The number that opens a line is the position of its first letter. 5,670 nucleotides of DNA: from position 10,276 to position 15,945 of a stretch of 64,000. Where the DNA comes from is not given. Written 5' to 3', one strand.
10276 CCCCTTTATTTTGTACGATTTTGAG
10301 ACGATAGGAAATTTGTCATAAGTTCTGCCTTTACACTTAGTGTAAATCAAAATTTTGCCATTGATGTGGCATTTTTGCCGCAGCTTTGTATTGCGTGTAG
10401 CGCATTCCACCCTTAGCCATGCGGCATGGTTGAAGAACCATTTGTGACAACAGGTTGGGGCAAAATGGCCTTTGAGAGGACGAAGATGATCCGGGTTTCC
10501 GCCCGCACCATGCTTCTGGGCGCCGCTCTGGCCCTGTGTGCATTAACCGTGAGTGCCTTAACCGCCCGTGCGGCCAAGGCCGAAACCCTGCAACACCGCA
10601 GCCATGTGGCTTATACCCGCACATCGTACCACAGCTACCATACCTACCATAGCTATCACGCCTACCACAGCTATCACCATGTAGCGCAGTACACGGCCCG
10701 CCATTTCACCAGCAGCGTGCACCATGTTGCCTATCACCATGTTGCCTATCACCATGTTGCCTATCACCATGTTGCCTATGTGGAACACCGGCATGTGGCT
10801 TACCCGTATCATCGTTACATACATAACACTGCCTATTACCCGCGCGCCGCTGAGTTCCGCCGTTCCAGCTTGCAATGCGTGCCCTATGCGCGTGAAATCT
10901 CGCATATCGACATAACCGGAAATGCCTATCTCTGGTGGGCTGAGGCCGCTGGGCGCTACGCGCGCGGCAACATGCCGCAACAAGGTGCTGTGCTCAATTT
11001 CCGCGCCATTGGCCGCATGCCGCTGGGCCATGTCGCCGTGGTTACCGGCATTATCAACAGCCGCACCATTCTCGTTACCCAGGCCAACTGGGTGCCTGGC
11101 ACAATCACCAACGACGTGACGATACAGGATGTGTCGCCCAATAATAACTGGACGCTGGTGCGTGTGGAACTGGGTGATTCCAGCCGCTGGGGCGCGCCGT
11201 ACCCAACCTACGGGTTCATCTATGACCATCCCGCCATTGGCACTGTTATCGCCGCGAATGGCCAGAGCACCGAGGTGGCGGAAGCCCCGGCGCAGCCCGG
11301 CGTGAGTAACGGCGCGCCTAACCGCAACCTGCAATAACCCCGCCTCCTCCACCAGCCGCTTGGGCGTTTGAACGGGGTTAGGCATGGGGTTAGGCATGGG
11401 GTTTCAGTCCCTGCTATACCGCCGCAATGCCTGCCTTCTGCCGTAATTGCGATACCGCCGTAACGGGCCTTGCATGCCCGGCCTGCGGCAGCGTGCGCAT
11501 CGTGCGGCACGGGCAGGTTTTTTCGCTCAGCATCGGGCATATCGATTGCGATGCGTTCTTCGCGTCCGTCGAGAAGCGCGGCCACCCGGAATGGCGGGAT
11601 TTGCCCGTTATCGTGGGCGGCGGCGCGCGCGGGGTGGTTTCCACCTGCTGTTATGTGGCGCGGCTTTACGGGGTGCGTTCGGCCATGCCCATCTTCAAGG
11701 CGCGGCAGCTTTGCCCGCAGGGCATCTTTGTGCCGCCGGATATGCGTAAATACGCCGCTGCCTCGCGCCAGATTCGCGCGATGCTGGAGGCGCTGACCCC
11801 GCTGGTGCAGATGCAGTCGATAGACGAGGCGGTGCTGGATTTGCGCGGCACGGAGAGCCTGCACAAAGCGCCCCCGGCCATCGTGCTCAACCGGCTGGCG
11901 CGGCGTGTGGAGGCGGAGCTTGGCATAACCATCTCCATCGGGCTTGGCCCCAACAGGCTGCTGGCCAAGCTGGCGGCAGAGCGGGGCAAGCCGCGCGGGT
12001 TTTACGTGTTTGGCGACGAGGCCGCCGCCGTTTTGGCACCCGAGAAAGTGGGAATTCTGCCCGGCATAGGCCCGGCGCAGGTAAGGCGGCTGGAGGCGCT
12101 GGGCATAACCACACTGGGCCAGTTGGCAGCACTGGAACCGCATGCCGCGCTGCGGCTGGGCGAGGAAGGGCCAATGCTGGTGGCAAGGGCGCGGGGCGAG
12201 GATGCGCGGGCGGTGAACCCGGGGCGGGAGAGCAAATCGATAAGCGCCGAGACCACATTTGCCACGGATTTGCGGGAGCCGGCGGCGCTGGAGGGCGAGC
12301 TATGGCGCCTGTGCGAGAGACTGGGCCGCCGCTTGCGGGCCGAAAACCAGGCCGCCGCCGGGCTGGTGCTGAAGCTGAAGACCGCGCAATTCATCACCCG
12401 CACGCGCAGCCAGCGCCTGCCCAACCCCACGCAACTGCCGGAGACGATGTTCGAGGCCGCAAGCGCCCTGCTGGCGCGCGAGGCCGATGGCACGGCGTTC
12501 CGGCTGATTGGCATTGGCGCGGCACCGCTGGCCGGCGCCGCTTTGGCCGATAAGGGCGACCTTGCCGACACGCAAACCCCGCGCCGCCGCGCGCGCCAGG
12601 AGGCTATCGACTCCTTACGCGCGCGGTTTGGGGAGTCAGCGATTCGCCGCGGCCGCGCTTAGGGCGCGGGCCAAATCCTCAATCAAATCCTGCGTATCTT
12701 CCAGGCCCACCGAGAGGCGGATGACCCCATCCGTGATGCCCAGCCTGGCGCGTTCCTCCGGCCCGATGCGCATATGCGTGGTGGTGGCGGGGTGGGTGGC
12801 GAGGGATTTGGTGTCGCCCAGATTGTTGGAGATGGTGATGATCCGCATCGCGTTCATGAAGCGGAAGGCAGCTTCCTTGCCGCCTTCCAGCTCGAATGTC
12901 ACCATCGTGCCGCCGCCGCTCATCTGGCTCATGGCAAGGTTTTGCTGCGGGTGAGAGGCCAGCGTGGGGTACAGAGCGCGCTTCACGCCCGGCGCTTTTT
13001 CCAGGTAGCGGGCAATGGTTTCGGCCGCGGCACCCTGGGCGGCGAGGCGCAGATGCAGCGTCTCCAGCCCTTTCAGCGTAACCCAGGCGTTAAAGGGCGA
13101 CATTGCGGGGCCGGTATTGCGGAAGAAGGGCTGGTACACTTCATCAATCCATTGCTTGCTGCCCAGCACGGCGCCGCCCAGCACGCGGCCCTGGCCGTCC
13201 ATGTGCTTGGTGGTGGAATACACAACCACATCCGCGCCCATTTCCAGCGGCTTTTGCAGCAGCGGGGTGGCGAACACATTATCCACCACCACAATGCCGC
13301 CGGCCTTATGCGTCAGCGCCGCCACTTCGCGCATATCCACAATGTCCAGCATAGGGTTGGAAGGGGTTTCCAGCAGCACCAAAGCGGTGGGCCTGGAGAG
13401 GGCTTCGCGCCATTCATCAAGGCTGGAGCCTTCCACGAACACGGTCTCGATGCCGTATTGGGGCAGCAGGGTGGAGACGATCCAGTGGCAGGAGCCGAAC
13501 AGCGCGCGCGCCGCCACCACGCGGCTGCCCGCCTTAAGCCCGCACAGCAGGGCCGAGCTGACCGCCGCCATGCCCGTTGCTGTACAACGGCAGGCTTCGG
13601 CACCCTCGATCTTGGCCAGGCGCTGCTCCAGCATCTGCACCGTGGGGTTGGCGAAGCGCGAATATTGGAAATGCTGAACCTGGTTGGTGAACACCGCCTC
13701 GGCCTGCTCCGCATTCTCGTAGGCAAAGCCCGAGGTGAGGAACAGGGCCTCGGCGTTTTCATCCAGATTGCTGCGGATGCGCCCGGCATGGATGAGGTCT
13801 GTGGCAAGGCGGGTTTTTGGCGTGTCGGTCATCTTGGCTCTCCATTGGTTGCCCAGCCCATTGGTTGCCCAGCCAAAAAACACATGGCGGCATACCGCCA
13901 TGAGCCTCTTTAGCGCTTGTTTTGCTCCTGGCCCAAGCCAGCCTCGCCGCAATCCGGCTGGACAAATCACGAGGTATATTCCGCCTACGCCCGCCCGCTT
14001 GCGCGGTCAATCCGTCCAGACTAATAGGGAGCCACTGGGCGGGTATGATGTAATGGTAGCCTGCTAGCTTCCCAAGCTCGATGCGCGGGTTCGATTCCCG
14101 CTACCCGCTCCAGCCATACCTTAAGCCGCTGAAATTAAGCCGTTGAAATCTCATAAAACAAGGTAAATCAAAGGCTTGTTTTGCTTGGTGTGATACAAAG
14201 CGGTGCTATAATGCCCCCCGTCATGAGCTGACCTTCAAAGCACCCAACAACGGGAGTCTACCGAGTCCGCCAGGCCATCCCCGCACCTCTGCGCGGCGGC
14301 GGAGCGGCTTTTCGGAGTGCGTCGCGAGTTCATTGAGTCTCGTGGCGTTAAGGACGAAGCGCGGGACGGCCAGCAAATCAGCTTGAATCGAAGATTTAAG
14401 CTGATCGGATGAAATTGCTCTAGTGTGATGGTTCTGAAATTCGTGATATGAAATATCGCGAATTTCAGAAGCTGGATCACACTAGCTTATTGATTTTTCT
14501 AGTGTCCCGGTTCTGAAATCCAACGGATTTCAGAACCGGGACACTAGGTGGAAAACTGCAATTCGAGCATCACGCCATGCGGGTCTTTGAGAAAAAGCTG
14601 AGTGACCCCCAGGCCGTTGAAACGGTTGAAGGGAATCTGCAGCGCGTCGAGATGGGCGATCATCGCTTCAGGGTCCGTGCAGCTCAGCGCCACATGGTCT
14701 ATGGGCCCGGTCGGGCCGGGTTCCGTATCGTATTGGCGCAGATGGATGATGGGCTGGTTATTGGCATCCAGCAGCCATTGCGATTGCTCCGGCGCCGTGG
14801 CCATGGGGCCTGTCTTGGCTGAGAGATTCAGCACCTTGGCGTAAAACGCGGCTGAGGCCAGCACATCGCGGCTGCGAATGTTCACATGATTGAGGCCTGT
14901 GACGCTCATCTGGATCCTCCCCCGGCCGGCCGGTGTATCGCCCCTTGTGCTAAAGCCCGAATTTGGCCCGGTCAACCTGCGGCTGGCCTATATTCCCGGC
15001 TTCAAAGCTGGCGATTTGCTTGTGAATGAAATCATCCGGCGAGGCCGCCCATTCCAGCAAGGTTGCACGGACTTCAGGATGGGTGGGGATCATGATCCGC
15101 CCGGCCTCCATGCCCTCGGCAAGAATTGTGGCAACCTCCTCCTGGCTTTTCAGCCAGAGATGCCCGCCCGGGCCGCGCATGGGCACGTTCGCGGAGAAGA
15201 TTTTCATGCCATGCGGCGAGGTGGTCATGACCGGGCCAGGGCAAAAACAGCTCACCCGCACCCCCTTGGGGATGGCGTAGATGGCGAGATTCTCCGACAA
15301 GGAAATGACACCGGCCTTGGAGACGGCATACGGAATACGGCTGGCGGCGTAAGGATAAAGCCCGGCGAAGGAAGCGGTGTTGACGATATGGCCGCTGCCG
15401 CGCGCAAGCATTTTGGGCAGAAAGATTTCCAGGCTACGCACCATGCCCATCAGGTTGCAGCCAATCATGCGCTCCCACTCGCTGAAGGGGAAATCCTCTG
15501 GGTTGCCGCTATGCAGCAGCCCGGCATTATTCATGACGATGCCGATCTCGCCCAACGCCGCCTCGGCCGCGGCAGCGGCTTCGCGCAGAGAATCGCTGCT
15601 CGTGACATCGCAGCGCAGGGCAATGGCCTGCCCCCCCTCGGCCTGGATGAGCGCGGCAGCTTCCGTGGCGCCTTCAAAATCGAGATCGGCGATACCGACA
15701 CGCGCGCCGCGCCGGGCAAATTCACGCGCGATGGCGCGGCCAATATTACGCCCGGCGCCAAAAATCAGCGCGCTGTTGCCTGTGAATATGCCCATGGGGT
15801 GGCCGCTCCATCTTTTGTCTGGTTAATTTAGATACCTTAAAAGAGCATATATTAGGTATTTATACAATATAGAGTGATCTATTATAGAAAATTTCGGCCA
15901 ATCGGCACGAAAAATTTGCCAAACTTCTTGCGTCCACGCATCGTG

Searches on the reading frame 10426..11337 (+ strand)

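Call 103: search_protein_families(library=pfam, proteins=[window:10426-11337:+], max_evalue=0.000001)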
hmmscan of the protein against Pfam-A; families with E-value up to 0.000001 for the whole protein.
window:10426-11337:+ (303 aa): 1 family
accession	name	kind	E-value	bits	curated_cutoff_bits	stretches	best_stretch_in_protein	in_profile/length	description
PF05257.22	CHAP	-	8.7e-13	49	26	1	150-221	10-81/81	CHAP domain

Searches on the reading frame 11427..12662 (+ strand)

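Call 103: search_protein_families(library=pfam, proteins=[window:11427-12662:+], max_evalue=0.000001)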
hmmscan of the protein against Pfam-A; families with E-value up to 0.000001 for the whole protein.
window:11427-12662:+ (411 aa): 2 families
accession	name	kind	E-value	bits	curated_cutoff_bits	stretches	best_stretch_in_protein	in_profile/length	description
PF00817.25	IMS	-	2e-46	158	23.2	1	39-184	1-147/148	impB/mucB/samB family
PF11799.13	IMS_C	-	4.4e-25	88.6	20.7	1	269-368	1-99/109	impB/mucB/samB family C-terminal domain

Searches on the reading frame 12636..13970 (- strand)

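Call 48: search_protein_families(library=pfam, proteins=[window:12636-13970:-], max_evalue=0.001)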
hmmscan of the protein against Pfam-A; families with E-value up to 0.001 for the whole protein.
window:12636-13970:- (444 aa): 2 families
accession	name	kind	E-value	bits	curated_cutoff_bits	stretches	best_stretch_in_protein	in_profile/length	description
PF01053.26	Cys_Met_Meta_PP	-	2.3e-126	421.8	27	1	57-437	2-380/381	Cys/Met metabolism PLP-dependent enzyme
PF00155.27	Aminotran_1_2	-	1.5e-06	28.1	19.7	1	111-278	44-241/361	Aminotransferase class I and II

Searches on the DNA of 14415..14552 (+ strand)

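Call 72: search_dna_similar(query=window:14415-14552:+, collection=plasmids, mode=distant, max_evalue=10, max_rows=30)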
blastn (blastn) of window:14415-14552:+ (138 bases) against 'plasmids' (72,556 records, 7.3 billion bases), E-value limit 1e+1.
Records with a match: 4; places in all: 5; records where one place covers at least 80% of the query: 0.
Best place of each record, by identity: >=99% 1; 95-99% 2; 80-90% 1.
By first word of the organism name: Lactococcus 2; Acidiphilium 1; Agrobacterium 1.
By predicted mobility (MOB-suite, as given by PLSDB): mobilizable 3; non-mobilizable 1.
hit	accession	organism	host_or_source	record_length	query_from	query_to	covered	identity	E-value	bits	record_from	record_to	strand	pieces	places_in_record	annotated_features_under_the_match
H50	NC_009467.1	Acidiphilium cryptum JF-5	-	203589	73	135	46%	82.5%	4e-7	62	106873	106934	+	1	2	none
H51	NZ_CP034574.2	Lactococcus lactis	Single cell,Dairy fermentation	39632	11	33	17%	95.7%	4e+0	38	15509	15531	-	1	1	NAD-dependent epimerase/dehydratase family protein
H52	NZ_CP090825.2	Lactococcus lactis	cell culture,Cork University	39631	11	33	17%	95.7%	4e+0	38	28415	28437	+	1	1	NAD-dependent epimerase/dehydratase family protein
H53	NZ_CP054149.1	Agrobacterium vaccinii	Blueberry,pure bacterial culture,Tumor ...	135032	105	124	14%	100.0%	4e+0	37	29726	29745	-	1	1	methyl-accepting chemotaxis protein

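Call 73: get_annotated_region(hit=H50, flank=2500)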
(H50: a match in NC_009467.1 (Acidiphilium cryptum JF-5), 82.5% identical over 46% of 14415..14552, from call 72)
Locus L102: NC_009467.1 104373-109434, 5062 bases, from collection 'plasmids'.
description: Acidiphilium cryptum JF-5 plasmid pACRY01, complete sequence
organism: Acidiphilium cryptum JF-5 (NCBI taxid 349163)
taxonomy: Bacteria; Pseudomonadota; Alphaproteobacteria; Rhodospirillales; Acetobacteraceae; Acidiphilium; Acidiphilium cryptum; Acidiphilium cryptum JF-5
host: -; source: -; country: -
typing (MOB-suite, as given by PLSDB): mobilizable; replicon rep_cluster_521; relaxase MOBF
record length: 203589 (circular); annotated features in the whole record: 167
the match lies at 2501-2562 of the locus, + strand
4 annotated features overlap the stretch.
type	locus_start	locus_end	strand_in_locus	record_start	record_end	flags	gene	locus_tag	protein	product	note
CDS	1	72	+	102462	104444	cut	-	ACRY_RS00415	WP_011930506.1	AI-2E family transporter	GO:1905887 - autoinducer AI-2 transmembrane transport [Evidence IEA]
CDS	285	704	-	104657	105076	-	-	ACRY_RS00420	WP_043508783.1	DUF3141 domain-containing protein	-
CDS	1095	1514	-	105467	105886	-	-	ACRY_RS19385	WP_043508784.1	hypothetical protein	-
CDS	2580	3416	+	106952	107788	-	-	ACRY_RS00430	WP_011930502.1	slipin family protein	-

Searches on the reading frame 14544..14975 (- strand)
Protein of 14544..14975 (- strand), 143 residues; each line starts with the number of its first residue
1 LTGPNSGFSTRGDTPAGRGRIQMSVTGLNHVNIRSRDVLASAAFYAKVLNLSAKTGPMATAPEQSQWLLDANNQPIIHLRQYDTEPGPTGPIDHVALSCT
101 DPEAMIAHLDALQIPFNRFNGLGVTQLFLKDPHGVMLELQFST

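Call 47: search_protein_families(library=pfam, proteins=[window:14544-14975:-], max_evalue=0.001)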
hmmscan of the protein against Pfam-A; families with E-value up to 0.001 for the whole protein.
window:14544-14975:- (143 aa): 1 family
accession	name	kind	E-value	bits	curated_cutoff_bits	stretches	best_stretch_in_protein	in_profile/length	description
PF00903.31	Glyoxalase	-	6.5e-08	33.4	20.6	1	27-139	1-121/121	Glyoxalase/Bleomycin resistance protein/Dioxygenase superfamily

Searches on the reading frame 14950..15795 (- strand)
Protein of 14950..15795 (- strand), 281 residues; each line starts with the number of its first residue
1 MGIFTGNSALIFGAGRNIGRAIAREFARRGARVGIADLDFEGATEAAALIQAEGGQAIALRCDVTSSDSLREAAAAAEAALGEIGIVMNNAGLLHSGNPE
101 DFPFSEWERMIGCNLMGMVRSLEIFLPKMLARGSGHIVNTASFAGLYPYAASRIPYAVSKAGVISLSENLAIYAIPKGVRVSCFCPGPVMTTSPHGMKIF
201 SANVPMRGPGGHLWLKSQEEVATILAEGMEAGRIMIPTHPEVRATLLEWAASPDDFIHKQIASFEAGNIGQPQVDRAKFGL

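Call 47: search_protein_families(library=pfam, proteins=[window:14950-15795:-], max_evalue=0.001)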
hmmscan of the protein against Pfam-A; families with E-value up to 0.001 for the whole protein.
window:14950-15795:- (281 aa): 3 families
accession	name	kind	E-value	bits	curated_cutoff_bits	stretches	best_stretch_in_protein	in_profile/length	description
PF00106.31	adh_short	-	2.4e-46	158.1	26.6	1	9-192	3-185/195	short chain dehydrogenase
PF13561.12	adh_short_C2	-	1.2e-37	130.2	27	1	13-200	1-187/236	Enoyl-(Acyl carrier protein) reductase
PF08659.16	KR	-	4.6e-08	33.6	22.6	1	9-147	3-141/180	KR domain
